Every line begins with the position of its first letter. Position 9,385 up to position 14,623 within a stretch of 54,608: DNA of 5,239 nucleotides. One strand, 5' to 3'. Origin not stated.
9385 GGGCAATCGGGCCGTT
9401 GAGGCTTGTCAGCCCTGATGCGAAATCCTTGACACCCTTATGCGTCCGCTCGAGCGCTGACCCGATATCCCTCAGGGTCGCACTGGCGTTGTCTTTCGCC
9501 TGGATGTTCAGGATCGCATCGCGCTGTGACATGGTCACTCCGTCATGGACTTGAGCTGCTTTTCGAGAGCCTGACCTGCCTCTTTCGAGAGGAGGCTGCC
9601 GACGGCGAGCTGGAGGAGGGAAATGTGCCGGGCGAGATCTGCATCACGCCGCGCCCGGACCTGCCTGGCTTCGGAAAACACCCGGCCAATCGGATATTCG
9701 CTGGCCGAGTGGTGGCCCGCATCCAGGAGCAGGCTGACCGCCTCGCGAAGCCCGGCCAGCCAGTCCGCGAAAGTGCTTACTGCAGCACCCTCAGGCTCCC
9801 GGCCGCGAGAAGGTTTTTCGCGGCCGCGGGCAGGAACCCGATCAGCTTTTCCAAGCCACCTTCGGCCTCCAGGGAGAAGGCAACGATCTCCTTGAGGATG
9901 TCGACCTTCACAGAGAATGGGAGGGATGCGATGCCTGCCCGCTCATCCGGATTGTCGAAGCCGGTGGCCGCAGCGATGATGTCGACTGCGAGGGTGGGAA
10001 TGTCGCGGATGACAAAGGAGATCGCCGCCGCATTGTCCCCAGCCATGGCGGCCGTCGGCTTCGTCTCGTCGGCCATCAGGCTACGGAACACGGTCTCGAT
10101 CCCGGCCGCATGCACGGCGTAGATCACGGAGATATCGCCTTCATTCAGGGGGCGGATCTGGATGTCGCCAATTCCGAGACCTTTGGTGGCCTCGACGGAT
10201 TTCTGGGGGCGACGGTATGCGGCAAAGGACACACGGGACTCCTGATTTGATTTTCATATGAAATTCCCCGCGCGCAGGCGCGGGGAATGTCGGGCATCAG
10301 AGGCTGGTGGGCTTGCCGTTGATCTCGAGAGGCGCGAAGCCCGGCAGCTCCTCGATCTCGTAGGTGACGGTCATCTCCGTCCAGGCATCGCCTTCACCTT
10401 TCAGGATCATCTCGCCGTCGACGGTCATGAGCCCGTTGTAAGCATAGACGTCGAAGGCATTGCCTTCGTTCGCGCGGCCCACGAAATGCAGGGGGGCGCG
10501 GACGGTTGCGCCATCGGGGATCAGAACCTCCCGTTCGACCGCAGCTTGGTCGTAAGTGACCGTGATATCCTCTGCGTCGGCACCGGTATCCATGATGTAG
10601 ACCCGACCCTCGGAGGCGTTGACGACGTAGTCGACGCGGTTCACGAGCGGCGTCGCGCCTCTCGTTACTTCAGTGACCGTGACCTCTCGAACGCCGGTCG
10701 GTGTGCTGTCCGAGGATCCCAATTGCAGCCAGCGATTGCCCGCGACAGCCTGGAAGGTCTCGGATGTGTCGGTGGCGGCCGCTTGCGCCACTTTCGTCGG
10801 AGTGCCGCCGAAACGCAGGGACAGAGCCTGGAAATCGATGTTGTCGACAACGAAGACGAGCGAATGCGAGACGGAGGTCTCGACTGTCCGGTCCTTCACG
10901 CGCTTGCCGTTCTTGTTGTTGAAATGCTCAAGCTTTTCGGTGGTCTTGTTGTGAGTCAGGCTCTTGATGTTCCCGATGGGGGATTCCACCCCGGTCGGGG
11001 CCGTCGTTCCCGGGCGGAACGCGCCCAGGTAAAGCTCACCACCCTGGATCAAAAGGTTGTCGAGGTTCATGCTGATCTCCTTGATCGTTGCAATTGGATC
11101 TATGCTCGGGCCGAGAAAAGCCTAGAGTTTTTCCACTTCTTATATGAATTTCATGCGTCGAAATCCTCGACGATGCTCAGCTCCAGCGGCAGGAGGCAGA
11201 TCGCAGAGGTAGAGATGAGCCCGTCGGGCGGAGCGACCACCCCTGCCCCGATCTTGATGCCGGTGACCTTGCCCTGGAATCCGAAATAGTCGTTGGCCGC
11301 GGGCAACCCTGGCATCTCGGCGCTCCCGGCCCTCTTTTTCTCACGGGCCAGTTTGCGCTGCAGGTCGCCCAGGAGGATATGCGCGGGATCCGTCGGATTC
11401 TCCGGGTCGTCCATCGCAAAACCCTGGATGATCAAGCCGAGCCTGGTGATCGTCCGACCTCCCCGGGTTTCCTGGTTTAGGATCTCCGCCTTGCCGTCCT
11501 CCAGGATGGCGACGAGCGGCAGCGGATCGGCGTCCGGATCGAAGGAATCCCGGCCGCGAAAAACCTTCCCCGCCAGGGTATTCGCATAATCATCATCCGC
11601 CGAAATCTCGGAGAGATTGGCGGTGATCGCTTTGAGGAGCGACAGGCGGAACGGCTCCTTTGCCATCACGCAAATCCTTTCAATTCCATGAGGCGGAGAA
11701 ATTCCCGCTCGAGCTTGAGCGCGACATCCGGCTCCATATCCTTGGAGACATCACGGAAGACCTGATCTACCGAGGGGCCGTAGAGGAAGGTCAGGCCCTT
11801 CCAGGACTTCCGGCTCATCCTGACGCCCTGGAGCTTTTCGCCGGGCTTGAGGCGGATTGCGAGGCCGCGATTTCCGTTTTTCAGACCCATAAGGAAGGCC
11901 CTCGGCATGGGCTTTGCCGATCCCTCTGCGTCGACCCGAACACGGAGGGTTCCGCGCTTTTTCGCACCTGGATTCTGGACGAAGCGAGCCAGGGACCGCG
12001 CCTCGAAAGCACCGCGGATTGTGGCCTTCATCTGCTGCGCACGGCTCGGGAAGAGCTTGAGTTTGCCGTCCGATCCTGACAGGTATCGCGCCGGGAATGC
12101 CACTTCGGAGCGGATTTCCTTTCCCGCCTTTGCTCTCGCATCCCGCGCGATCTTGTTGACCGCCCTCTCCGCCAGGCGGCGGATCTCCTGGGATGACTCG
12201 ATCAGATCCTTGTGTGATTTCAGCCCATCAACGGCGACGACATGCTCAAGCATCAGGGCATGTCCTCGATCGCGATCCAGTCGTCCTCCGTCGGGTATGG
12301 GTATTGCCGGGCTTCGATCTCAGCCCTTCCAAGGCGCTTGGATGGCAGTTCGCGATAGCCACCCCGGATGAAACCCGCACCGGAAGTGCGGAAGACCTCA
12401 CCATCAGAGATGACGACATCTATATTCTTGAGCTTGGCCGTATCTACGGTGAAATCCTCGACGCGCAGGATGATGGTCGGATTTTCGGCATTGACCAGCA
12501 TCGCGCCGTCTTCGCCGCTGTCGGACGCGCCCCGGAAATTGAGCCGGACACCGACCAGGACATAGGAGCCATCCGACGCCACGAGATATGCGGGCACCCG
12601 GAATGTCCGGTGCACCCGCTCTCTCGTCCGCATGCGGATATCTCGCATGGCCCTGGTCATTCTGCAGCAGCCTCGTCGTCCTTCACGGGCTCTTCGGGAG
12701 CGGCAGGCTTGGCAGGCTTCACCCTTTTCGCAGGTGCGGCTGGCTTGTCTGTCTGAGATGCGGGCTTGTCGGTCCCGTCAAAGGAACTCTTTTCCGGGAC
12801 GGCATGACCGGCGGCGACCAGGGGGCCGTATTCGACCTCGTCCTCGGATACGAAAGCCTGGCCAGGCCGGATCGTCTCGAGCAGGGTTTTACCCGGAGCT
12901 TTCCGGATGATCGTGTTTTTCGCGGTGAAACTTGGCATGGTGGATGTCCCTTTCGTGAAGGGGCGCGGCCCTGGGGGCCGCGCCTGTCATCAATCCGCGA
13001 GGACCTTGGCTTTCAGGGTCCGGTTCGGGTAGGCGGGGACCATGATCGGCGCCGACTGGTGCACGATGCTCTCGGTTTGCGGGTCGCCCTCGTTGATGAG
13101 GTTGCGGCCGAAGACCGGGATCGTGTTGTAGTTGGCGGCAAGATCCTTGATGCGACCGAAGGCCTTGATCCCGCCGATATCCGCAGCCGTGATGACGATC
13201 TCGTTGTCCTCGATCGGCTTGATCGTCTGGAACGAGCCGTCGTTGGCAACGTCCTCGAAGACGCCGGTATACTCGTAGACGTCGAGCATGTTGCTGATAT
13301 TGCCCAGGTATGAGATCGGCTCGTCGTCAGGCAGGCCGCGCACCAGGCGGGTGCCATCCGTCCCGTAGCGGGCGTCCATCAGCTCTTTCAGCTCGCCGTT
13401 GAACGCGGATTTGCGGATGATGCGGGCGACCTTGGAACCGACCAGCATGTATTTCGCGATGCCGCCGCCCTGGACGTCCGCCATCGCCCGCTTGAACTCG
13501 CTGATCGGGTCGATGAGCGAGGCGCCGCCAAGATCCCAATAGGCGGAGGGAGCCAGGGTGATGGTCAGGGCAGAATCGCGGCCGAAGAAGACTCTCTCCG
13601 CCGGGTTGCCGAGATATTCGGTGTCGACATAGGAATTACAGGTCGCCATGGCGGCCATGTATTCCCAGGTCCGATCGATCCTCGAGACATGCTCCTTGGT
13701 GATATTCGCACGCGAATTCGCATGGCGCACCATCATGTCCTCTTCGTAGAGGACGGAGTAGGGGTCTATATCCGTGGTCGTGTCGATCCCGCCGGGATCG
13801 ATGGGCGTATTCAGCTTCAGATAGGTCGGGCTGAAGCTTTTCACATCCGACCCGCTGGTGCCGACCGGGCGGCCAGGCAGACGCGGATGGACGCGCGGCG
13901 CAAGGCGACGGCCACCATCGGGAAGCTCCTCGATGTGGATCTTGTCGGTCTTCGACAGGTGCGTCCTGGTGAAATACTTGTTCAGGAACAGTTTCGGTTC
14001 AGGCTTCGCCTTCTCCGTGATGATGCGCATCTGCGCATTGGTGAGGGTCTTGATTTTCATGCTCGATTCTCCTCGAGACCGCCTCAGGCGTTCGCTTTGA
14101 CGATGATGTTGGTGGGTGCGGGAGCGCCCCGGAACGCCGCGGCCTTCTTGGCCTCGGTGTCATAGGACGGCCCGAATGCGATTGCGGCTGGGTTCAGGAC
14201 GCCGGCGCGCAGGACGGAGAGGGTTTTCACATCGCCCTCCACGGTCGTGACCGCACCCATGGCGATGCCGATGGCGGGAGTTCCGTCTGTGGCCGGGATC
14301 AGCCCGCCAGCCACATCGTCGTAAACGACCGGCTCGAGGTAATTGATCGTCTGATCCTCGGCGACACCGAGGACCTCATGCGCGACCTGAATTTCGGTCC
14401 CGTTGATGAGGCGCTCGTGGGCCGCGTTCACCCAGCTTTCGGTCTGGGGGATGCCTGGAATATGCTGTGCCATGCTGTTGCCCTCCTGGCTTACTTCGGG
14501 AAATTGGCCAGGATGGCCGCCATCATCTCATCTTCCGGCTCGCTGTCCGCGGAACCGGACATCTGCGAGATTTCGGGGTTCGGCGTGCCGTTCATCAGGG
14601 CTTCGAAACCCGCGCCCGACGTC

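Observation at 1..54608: Lambda-syntenic siphovirus that also carries a full plasmid maintenance set and a second, phage-type replication module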

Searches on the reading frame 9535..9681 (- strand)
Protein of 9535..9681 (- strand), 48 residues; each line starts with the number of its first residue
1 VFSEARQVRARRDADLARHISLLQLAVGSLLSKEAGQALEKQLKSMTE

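Call 11: search_protein_families(library=phrogs, proteins=[window:9535-9681:-])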
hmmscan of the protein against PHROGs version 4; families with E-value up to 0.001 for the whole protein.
window:9535-9681:- (48 aa): 1 family
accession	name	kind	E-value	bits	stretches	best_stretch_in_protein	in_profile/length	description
phrog_9221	-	tail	2.8e-05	25.5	1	2-48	18-65/66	tail length tape measure protein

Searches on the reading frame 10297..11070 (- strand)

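Call 11: search_protein_families(library=phrogs, proteins=[window:10297-11070:-])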
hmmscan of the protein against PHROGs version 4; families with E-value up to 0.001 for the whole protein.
window:10297-11070:- (257 aa): 1 family
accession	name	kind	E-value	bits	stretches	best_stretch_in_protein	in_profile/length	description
phrog_807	-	tail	1.1e-35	124.4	1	4-240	5-235/256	major tail protein with Ig-like domain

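Call 59: search_protein_families(library=pfam, max_evalue=0.01, proteins=[window:10297-11070:-])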
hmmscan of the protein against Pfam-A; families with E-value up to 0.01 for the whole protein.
window:10297-11070:- (257 aa): 0 families

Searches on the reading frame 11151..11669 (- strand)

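Call 11: search_protein_families(library=phrogs, proteins=[window:11151-11669:-])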
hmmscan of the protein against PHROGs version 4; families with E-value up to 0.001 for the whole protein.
window:11151-11669:- (172 aa): 1 family
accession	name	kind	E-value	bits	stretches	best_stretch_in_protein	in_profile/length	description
phrog_5078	-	connector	5.9e-40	137.6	1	4-170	2-166/171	tail terminator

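Call 59: search_protein_families(library=pfam, max_evalue=0.01, proteins=[window:11151-11669:-])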
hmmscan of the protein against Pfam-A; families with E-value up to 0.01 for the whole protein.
window:11151-11669:- (172 aa): 0 families

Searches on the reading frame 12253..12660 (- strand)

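Call 10: search_protein_families(library=phrogs, proteins=[window:12253-12660:-])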
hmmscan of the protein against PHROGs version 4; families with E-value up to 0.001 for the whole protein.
window:12253-12660:- (135 aa): 1 family
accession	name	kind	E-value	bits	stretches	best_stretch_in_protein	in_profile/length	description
phrog_4858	-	unknown function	0.00022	22.2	1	6-97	4-91/114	-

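Call 60: search_protein_families(library=pfam, max_evalue=0.01, proteins=[window:12253-12660:-])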
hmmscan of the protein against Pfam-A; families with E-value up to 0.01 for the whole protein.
window:12253-12660:- (135 aa): 0 families

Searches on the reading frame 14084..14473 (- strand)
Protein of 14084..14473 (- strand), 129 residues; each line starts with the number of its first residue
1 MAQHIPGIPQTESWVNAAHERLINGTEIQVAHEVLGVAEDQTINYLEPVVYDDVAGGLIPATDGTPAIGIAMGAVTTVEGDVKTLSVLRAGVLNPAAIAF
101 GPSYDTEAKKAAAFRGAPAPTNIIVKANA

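Call 10: search_protein_families(library=phrogs, proteins=[window:14084-14473:-])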
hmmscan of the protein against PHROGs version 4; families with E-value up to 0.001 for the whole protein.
window:14084-14473:- (129 aa): 1 family
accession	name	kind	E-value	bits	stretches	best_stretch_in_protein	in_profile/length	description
phrog_49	-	head and packaging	4.8e-10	40.5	1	16-127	19-138/147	head decoration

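Call 59: search_protein_families(library=pfam, max_evalue=0.01, proteins=[window:14084-14473:-])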
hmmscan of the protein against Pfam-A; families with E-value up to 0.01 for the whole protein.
window:14084-14473:- (129 aa): 1 family
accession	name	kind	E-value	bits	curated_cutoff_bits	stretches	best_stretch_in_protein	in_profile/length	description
PF02924.19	HDPD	-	1.1e-08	35.6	29.1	1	22-116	12-110/116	Bacteriophage lambda head decoration protein D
